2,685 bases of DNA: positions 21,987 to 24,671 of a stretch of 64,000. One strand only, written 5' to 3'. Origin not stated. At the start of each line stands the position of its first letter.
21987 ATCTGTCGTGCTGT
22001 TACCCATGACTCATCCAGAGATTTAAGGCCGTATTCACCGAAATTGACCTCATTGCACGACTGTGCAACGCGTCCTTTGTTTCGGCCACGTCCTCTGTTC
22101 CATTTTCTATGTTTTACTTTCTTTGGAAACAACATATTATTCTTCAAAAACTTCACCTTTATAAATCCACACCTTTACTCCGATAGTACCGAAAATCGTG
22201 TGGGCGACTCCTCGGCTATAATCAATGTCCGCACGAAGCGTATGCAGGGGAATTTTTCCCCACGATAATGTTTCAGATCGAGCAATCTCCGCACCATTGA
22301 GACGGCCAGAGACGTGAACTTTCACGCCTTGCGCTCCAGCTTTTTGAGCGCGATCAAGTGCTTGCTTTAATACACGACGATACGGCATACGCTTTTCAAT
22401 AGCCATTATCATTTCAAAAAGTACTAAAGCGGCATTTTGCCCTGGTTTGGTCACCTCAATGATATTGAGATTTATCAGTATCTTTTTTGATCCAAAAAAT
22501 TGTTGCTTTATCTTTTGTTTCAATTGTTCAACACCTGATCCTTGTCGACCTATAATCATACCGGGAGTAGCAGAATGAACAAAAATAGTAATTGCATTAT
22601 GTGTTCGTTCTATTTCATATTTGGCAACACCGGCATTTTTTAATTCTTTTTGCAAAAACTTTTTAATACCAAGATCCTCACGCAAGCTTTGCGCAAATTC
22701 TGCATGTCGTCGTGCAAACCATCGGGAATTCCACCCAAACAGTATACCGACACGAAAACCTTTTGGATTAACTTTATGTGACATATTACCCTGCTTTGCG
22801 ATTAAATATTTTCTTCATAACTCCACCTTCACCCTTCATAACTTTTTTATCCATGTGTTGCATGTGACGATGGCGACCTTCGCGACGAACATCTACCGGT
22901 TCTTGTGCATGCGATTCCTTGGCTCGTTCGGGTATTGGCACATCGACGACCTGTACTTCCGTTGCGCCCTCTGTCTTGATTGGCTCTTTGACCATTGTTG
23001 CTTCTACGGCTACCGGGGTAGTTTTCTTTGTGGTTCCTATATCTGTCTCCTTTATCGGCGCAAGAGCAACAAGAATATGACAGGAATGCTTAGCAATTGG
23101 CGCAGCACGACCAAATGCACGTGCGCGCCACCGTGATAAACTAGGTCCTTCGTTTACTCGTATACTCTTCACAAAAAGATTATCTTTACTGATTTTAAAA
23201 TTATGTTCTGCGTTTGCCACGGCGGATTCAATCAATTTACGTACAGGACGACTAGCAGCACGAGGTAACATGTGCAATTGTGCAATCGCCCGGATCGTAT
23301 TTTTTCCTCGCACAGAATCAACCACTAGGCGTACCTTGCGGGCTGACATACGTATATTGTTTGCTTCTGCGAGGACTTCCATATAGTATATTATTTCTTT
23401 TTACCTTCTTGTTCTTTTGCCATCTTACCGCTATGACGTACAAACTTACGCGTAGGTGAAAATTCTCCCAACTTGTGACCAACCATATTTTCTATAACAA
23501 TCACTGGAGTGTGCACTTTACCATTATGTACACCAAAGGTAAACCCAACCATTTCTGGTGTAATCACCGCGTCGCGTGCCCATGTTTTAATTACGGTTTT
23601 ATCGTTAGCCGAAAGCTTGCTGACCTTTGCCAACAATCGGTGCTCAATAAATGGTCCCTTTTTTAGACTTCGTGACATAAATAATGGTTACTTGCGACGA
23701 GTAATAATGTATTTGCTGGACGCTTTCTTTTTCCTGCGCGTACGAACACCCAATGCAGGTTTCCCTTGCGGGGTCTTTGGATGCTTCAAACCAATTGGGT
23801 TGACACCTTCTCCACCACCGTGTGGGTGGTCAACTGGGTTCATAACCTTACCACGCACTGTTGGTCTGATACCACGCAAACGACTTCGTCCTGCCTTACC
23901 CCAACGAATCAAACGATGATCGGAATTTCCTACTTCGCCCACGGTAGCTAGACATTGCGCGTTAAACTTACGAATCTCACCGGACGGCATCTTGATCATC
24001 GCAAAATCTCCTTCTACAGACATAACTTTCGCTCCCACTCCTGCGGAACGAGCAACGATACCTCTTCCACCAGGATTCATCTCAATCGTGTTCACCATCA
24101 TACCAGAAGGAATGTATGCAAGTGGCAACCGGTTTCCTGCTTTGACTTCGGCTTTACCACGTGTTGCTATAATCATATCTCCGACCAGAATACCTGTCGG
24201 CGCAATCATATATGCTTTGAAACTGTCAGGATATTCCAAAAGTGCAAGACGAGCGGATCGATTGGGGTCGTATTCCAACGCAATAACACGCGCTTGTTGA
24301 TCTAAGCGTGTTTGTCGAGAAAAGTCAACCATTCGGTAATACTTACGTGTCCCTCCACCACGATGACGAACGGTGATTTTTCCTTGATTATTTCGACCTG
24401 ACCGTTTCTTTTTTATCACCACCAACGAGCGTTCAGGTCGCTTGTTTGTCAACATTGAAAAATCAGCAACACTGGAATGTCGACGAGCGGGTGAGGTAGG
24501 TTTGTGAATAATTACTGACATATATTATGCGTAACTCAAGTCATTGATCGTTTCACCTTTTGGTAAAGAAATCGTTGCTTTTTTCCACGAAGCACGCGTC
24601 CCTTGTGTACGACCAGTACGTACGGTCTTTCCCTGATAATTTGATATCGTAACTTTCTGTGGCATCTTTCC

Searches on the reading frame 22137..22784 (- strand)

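Call 66: search_protein_families(library=pfam, proteins=[window:22137-22784:-], max_evalue=0.00001)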
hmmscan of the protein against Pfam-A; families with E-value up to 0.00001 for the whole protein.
window:22137-22784:- (215 aa): 2 families
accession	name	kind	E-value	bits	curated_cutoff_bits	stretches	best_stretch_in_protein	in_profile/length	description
PF00189.25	Ribosomal_S3_C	-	1.2e-31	109.5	34.1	1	128-207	4-83/83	Ribosomal protein S3, C-terminal domain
PF07650.23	KH_2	-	2e-19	69.6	22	1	40-115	2-77/78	KH domain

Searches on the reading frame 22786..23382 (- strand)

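Call 66: search_protein_families(library=pfam, proteins=[window:22786-23382:-], max_evalue=0.00001)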
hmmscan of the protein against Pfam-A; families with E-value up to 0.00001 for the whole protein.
window:22786-23382:- (198 aa): 1 family
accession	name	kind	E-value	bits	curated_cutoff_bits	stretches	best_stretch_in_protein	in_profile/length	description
PF00237.24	Ribosomal_L22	-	1.3e-32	112.5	28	1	5-107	1-103/104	Ribosomal protein L22p/L17e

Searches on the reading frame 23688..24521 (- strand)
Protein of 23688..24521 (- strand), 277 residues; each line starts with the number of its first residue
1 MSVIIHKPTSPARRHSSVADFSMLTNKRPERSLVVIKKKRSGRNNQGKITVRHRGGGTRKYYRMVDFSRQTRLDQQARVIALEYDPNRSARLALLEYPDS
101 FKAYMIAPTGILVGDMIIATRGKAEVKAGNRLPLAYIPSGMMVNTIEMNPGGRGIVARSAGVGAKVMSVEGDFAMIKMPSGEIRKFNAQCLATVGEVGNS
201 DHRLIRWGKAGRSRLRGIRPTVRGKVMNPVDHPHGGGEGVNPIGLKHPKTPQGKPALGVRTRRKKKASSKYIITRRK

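Call 66: search_protein_families(library=pfam, proteins=[window:23688-24521:-], max_evalue=0.00001)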
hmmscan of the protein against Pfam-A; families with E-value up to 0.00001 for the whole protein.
window:23688-24521:- (277 aa): 2 families
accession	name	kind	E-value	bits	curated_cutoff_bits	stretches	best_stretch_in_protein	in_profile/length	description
PF03947.24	Ribosomal_L2_C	-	1.1e-45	155.2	33.7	1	127-253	1-126/126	Ribosomal Proteins L2, C-terminal domain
PF00181.30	Ribosomal_L2_N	-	6.1e-29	100.3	23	1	42-118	1-76/77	Ribosomal Proteins L2, RNA binding N-terminal domain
